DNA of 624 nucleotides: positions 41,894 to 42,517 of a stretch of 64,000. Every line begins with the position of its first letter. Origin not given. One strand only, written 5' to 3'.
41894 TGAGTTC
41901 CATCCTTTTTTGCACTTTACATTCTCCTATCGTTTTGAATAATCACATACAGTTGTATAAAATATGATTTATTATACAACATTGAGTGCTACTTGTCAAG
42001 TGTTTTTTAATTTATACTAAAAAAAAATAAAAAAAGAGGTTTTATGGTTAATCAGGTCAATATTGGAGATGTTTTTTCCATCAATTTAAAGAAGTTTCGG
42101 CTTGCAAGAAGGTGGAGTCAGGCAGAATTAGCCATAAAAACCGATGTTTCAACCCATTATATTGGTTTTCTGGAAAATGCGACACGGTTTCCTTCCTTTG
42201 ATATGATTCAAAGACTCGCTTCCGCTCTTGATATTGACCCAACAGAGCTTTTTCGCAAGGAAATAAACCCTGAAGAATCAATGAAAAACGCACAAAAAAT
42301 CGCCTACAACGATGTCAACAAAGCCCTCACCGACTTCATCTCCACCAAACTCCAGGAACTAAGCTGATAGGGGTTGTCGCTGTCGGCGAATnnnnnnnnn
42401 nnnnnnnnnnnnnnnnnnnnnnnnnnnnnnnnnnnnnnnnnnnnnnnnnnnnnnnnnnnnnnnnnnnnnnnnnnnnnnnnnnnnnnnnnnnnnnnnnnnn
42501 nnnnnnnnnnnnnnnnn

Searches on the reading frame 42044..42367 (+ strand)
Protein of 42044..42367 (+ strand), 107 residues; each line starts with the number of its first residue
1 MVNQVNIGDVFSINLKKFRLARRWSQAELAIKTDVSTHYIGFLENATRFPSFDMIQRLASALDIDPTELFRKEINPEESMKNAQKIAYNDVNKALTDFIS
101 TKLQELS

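Call 5: search_protein_families(library=pfam, proteins=[window:42044-42367:+], max_evalue=0.01)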
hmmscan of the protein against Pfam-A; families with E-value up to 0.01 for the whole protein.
window:42044-42367:+ (107 aa): 5 families
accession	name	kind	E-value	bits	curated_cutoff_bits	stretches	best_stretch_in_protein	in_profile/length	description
PF01381.28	HTH_3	-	1.9e-10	41.1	23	1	15-69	1-55/55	Helix-turn-helix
PF13560.12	HTH_31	-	6.8e-09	36.4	27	1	15-69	6-61/64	Helix-turn-helix domain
PF12844.13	HTH_19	-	2e-06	28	30.2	1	14-72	3-61/64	Helix-turn-helix domain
PF13443.12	HTH_26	-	1e-05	26.1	22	1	14-70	1-58/63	Cro/C1-type HTH DNA-binding domain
PF13413.12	HTH_25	-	2.7e-05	24.3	24.6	1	15-68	2-61/62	Helix-turn-helix domain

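Call 10: find_encoding_contigs(protein=window:42044-42367:+, flank=10000, max_places=10)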
Protein window:42044-42367:+ (107 aa): no gene with exactly this product is on record in the collection.

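Call 11: find_homologous_proteins(query=window:42044-42367:+, max_evalue=0.001)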
Query window:42044-42367:+ (107 aa): 22 proteins with E <= 0.001 among 26 candidates.
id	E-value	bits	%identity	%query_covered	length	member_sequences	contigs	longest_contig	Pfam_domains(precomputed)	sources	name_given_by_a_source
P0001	2.7e-62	225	100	100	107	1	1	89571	PF12844.14,PF13413.13,PF01381.29,PF13560.13,PF13443.13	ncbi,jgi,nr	ncbi:MAG: helix-turn-helix domain-containing protein [Spirochaetaceae bacterium]|jgi:transcriptional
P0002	4.0e-29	119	59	95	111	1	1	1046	PF12844.14,PF13413.13,PF01381.29,PF13560.13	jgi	jgi:transcriptional regulator with XRE-family HTH domain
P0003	5.5e-29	118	60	95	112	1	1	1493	PF12844.14,PF13413.13,PF01381.29,PF13560.13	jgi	jgi:transcriptional regulator with XRE-family HTH domain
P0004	6.6e-29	118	60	95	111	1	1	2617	PF12844.14,PF13413.13,PF01381.29,PF13560.13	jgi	jgi:transcriptional regulator with XRE-family HTH domain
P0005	1.7e-27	113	58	94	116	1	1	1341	PF12844.14,PF13413.13,PF01381.29,PF13560.13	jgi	jgi:transcriptional regulator with XRE-family HTH domain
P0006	4.4e-27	112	57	95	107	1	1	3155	PF12844.14,PF13413.13,PF01381.29,PF13560.13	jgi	jgi:transcriptional regulator with XRE-family HTH domain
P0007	1.5e-26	110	56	93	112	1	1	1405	PF12844.14,PF13413.13,PF01381.29,PF13560.13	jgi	jgi:transcriptional regulator with XRE-family HTH domain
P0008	3.1e-26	109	58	91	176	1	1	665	PF12844.14,PF13413.13,PF01381.29,PF13560.13,PF13443.13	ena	-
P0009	7.8e-26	108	57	89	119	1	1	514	PF12844.14,PF01381.29,PF13560.13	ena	-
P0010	1.6e-25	107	57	89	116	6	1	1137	PF12844.14,PF13413.13,PF01381.29,PF13560.13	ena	-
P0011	2.2e-25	107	56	93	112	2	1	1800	PF12844.14,PF01381.29,PF13560.13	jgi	jgi:transcriptional regulator with XRE-family HTH domain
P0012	3.2e-25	106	57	93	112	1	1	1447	PF12844.14,PF01381.29,PF13560.13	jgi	jgi:transcriptional regulator with XRE-family HTH domain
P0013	4.2e-25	106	55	94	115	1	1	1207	PF12844.14,PF13413.13,PF01381.29,PF13560.13,PF13443.13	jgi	jgi:transcriptional regulator with XRE-family HTH domain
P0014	4.9e-25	105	55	94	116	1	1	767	PF12844.14,PF13413.13,PF01381.29,PF13560.13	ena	-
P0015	6.0e-25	105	55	91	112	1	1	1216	PF12844.14,PF01381.29,PF13560.13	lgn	-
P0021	5.9e-22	96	50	94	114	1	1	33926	PF12844.14,PF01381.29,PF13560.13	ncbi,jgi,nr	ncbi:MAG: helix-turn-helix transcriptional regulator [Spirochaetaceae bacterium]|jgi:transcriptional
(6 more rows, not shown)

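Call 12: find_encoding_contigs(protein=P0021, flank=10000, max_places=4)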
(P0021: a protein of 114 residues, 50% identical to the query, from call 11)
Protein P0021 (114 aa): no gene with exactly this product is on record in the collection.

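Call 13: find_encoding_contigs(protein=P0001, flank=10000, max_places=4)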
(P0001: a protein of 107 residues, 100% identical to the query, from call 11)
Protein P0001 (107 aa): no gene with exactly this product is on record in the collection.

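Call 15: find_related_loci(query=A2, collection=genome_contigs, flank=10000)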
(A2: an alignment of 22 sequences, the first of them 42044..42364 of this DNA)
Query A2 (107 aa) in genome_contigs; peptide patterns used: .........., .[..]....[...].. (x = any residue, [..] = any of these).
23 stretches matched a pattern; 15 encode a relative of the query (tblastn E <= 1e-3); 15 distinct loci.
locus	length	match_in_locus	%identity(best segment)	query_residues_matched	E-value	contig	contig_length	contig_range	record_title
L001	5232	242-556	58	6-106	5e-35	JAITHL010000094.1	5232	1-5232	MAG: Treponema sp. isolate Pc512_bin78 k119_2499387, whole genome shotgun sequence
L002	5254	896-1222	57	2-106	4e-35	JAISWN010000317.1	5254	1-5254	MAG: Treponema sp. isolate Nc350_bin133 k119_2254172, whole genome shotgun sequence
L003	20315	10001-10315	58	6-106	4e-35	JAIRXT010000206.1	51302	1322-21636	MAG: Treponema sp. isolate Gsp477_bin179 k119_2758424, whole genome shotgun sequence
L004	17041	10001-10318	55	5-106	2e-33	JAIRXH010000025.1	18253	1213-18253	MAG: Treponema sp. isolate Gsp477_bin147 k119_4809716, whole genome shotgun sequence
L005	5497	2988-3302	57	6-106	8e-34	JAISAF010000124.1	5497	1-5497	MAG: Spirochaetales bacterium isolate Gx481_bin132 k119_5332063, whole genome shotgun sequence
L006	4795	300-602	57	6-106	3e-33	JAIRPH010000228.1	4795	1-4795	MAG: Spirochaetaceae bacterium isolate Cf509_bin31 k119_2248824, whole genome shotgun sequence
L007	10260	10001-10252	64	5-88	2e-32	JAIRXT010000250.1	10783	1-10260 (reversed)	MAG: Treponema sp. isolate Gsp477_bin179 k119_1916885, whole genome shotgun sequence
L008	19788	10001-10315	51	6-106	6e-30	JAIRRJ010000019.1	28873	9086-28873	MAG: Treponema sp. isolate Crp329_bin9 k119_984020, whole genome shotgun sequence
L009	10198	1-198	58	40-105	3e-21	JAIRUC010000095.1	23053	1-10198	MAG: Treponema sp. isolate Cx337_bin14 k119_672316, whole genome shotgun sequence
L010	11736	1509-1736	37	10-85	5e-15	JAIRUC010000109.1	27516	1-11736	MAG: Treponema sp. isolate Cx337_bin14 k119_308703, whole genome shotgun sequence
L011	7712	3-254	37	2-85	6e-15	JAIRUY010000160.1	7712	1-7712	MAG: Treponema sp. isolate Ehx436_bin20 k119_2509239, whole genome shotgun sequence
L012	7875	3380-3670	31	4-100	7e-15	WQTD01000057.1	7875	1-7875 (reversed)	MAG: Treponema sp. isolate Co191P3bin59 JGI24695J34938_10005499, whole genome shotgun sequence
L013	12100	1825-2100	29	9-100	3e-12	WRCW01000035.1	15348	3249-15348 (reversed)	MAG: Spirochaetaceae bacterium isolate Lab288P3bin165 Ga0123353_10006778, whole genome shotgun sequence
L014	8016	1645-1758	61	54-91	8e-10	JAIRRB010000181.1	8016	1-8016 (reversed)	MAG: Treponema sp. isolate Coa324_bin45 k119_603457, whole genome shotgun sequence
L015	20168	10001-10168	32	15-70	9e-8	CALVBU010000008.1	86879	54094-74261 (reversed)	MAG: Candidatus Gastranaerophilales bacterium isolate BRZ_P__bin23 genome assembly, contig: BRZ_P__NODE_358_length_86879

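Call 20: find_related_loci(query=A2, collection=metagenome_contigs, flank=10000)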
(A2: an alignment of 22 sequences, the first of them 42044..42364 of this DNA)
Query A2 (107 aa) in metagenome_contigs; peptide patterns used: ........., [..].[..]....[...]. (x = any residue, [..] = any of these).
247 stretches matched a pattern; 154 encode a relative of the query (tblastn E <= 1e-3); the best 80 are kept; 80 distinct loci.
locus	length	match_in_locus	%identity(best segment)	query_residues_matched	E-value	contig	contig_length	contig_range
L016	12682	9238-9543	60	5-106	2e-35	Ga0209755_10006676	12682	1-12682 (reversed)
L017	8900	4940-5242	56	5-105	2e-35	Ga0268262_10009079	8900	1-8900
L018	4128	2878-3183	60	5-106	2e-35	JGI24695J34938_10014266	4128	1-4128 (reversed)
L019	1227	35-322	58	5-100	5e-36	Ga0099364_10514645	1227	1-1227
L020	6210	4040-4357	56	5-106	2e-35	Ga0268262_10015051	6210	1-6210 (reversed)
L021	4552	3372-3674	55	5-105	5e-35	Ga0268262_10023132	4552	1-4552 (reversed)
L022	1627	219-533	55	6-106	6e-35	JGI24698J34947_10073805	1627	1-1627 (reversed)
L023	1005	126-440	56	6-106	6e-36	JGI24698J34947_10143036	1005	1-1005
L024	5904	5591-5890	57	6-105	1e-34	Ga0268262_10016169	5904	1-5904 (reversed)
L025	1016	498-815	55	6-107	1e-35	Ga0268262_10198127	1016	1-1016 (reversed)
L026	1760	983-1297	55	6-106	3e-34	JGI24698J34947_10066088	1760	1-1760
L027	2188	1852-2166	54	6-106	2e-34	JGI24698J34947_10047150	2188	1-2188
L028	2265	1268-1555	56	5-100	7e-34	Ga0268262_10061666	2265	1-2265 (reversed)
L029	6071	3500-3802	59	6-106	2e-33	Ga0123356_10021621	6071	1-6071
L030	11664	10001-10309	56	5-107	5e-33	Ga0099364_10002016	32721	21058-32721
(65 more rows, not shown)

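Call 30: list_cluster_members(proteins=[P0001, P0021])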
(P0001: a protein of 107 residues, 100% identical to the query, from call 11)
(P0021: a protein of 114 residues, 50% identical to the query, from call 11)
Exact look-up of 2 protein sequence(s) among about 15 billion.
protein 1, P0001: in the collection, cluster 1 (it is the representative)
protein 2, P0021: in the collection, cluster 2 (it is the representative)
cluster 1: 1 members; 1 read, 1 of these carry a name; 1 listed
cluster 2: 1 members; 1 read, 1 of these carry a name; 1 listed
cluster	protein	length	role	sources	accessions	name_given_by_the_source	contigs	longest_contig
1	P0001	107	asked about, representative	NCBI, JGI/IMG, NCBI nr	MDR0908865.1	MAG: helix-turn-helix domain-containing protein [Spirochaetaceae bacterium] | transcriptional regulator with XRE-family HTH domain | helix-turn-helix domain-containing protein [Spirochaetaceae bacterium]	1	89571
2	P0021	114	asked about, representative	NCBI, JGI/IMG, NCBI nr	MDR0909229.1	MAG: helix-turn-helix transcriptional regulator [Spirochaetaceae bacterium] | transcriptional regulator with XRE-family HTH domain | helix-turn-helix transcriptional regulator [Spirochaetaceae bacterium]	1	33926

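Call 53: search_solved_structures(query=window:42044-42364:+, max_evalue=0.01)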
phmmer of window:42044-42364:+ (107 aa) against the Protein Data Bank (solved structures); distinct sequences matched with E-value up to 0.01: 7.
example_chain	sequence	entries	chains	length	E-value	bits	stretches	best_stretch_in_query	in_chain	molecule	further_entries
9xz9_A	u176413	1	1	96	4.1e-09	39.9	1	6-71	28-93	Quorum sensing controller protein QseC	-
1y7y_A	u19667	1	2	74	7.2e-06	29.6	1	11-70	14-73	C.AhdI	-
2b5a_A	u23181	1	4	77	1.7e-05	28.3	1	1-73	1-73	C.BclI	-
9sf2_A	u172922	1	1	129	7.6e-05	26.3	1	12-78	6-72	Transcriptional regulator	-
3vk0_A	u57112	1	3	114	0.0015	22.1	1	6-80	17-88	Transcriptional regulator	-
5tn0_A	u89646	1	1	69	0.0071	20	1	14-70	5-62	HTH-type transcriptional regulator SinR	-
3qq6_A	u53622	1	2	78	0.0086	19.7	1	14-69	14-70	HTH-type transcriptional regulator sinR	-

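Call 54: search_protein_families(library=ncbifam, proteins=[window:42044-42364:+], max_evalue=0.01)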
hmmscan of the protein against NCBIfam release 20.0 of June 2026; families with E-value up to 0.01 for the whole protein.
window:42044-42364:+ (107 aa): 9 families
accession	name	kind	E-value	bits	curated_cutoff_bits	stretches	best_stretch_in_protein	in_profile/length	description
NF041951.1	phage_RstR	subfamily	9e-08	32.4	80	1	11-87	3-77/108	RstR family transcriptional repressor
TIGR03070.1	couple_hipB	subfamily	9.4e-08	31.9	71.65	1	11-64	3-56/58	type II toxin-antitoxin system Y4mF family antitoxin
NF047948.1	male_kill_WMK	equivalog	4.6e-06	26.3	300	1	15-88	167-247/300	WO male-killing family protein Wmk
NF052239.1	antitox_spr1629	equivalog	6e-06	25.6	335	1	14-97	6-89/377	spr1629 family repressor/antitoxin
TIGR00270.2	TIGR00270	equivalog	3.2e-05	23.8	110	1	6-84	71-148/159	multiprotein bridging factor aMBF1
NF006015.0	PRK08154.1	subfamily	6.7e-05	22.2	204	1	15-79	35-99/314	anaerobic benzoate catabolism transcriptional regulator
NF046032.1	TransRegSlrRBacil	equivalog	0.00042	20.4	250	1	18-74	9-66/149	HTH-type transcriptional regulator SlrR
NF038139.1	Reg_Aceta_RamB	equivalog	0.0013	17.5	700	1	14-72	6-63/465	acetate metabolism transcriptional regulator RamB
NF010465.0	PRK13890.1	equivalog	0.003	17.7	96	1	10-70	5-65/121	conjugal transfer protein TrbA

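Call 70: predict_structure(alignment_id=A2)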
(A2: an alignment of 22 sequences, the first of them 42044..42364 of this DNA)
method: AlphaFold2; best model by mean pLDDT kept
length: 107 residues; sequences in the alignment: 22
mean_pLDDT: 87.9   pTM: 0.67
mean pLDDT of the five models: 87.9, 87.6, 87.5, 86.7, 85.3
residues with pLDDT >= 90: 69; 70-90: 26; 50-70: 10; < 50: 2
segments of 3 or more residues with pLDDT < 50: none
pLDDT, mean of each block of 10 residues (from residue 1): 71 95 96 98 96 97 93 71 75 88 88
secondary structure, 60 per line:
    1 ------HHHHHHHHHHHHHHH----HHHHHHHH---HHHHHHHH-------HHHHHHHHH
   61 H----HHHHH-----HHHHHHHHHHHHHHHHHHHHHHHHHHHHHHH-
elements in order: H7-21 H26-33 H37-44 H52-61 H66-70 H76-106

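Call 72: fold_search(model_id=the predicted structure, library=pdb)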
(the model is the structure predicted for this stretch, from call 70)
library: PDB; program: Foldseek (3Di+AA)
matches with E <= 10: 590; with E <= 0.001: 9
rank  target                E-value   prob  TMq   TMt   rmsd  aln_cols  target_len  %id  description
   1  1y7y_B                1.5e-04  1.00  0.57  0.92   0.8        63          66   38  High-resolution crystal structure of the restriction-modification controller protein C.AhdI from Aeromonas hydrophila (released 2005-02-22)
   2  1y7y_A                1.6e-04  1.00  0.57  0.86   2.1        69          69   36  High-resolution crystal structure of the restriction-modification controller protein C.AhdI from Aeromonas hydrophila (released 2005-02-22)
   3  3vk0_B                2.8e-04  1.00  0.60  0.73   3.4        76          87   26  Crystal Structure of hypothetical transcription factor NHTF from Neisseria (released 2012-03-14)
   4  2b5a_B                3.7e-04  1.00  0.60  0.83   2.8        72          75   36  C.BclI, Control Element of the BclI Restriction-Modification System (released 2006-01-03)
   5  2b5a_A                3.9e-04  1.00  0.61  0.82   2.9        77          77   35  C.BclI, Control Element of the BclI Restriction-Modification System (released 2006-01-03)
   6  3qq6_B                5.8e-04  1.00  0.59  0.91   1.2        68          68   22  The N-terminal DNA binding domain of SinR from Bacillus subtilis (released 2011-06-15)
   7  2b5a_C                8.0e-04  1.00  0.59  0.81   3.4        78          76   36  C.BclI, Control Element of the BclI Restriction-Modification System (released 2006-01-03)
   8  3vk0_C                9.0e-04  1.00  0.58  0.70   3.4        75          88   27  Crystal Structure of hypothetical transcription factor NHTF from Neisseria (released 2012-03-14)
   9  3vk0_A                9.5e-04  1.00  0.59  0.70   3.3        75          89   27  Crystal Structure of hypothetical transcription factor NHTF from Neisseria (released 2012-03-14)
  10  5woq_B                1.2e-03  1.00  0.60  0.75   9.0        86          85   19  Crystal structure of an XRE family protein transcriptional regulator from Mycobacterium smegmatis (released 2017-08-16)
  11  3f52_A                1.2e-03  1.00  0.58  0.79   1.2        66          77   21  Crystal structure of the clp gene regulator ClgR from C. glutamicum (released 2008-11-18)
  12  6b9s_C                1.7e-03  1.00  0.59  0.15   4.6        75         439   16  MPnS crystallized in the absence of substrate (released 2017-12-20)
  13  3f51_B                1.7e-03  1.00  0.59  0.67  11.9        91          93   23  Crystal Structure of the clp gene regulator ClgR from Corynebacterium glutamicum (released 2008-11-18)
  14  3f51_E                1.7e-03  1.00  0.59  0.67  11.9        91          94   22  Crystal Structure of the clp gene regulator ClgR from Corynebacterium glutamicum (released 2008-11-18)
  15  4i6t_A                1.9e-03  1.00  0.56  0.78   1.4        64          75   23  Crystal Structure of a T36A mutant of the Restriction-Modification Controller Protein C.Esp1396I (released 2013-11-13)
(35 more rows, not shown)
